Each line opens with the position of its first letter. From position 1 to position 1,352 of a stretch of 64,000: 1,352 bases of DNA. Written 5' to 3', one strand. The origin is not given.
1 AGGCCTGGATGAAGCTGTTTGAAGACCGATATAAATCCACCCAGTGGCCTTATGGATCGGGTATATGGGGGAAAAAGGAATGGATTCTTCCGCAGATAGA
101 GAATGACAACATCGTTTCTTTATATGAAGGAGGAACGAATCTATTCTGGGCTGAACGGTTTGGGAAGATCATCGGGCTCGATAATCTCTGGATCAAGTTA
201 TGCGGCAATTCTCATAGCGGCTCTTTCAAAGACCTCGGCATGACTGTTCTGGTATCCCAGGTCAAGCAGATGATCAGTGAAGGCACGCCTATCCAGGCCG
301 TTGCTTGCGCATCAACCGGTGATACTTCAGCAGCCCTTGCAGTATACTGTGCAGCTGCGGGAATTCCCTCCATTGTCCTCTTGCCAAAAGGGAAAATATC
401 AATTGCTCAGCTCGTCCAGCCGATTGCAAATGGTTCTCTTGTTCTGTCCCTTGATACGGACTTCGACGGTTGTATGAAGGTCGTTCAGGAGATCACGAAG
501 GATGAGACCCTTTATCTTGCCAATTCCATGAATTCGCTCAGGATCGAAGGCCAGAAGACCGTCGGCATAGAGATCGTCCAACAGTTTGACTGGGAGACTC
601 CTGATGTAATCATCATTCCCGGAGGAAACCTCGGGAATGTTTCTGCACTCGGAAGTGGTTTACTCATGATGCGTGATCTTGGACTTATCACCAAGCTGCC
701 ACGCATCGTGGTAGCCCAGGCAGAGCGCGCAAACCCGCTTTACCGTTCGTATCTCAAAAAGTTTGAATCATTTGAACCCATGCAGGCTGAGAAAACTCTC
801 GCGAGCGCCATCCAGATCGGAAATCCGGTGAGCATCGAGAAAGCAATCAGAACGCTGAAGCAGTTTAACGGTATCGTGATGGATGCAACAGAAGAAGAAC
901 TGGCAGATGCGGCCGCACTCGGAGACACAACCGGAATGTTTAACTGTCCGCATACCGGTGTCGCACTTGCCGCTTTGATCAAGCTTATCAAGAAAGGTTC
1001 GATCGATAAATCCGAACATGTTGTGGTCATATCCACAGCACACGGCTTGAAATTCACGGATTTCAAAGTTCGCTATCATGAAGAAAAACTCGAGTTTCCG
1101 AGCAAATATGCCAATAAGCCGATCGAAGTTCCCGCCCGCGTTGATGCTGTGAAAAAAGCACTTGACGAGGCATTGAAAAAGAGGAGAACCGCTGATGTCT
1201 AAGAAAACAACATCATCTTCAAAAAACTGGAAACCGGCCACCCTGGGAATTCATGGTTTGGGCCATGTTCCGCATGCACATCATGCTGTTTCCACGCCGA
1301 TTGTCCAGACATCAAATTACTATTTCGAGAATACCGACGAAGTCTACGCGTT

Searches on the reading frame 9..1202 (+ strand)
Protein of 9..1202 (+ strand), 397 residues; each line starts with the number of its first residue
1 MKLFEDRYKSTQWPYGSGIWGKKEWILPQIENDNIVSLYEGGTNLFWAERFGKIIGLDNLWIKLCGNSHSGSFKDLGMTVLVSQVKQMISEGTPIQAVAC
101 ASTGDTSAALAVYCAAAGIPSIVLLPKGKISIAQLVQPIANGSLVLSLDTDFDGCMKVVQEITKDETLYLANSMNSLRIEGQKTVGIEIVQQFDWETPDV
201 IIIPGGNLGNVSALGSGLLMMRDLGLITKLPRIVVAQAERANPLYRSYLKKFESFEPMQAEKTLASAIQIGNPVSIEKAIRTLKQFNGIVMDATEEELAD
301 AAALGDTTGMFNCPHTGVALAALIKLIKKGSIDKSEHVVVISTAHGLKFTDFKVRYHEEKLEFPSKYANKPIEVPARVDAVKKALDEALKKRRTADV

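Call 54: search_protein_families(library=ncbifam, proteins=[window:9-1202:+], max_evalue=1e-15)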
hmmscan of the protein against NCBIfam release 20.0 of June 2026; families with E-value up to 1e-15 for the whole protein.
window:9-1202:+ (397 aa): 7 families
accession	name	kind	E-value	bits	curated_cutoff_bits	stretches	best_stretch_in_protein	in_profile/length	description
TIGR00260.1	thrC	equivalog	6.7e-64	216.2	167.1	1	25-348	6-337/340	threonine synthase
NF006050.0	PRK08197.1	equivalog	2.5e-59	201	303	1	19-354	58-390/406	threonine synthase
NF004170.0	PRK05638.1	equivalog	1.2e-48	165.8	421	1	12-353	38-359/442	threonine synthase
NF005035.0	PRK06450.1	equivalog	9.7e-29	100.2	301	1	53-348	60-336/338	threonine synthase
NF004996.0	PRK06381.1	equivalog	1.5e-28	99.8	266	1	41-342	14-315/319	threonine synthase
NF006205.0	PRK08329.1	equivalog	6.5e-26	91.1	358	1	59-349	73-346/347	threonine synthase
TIGR03844.1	cysteate_syn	equivalog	8.4e-18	64.3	324.9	1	17-348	42-381/398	cysteate synthase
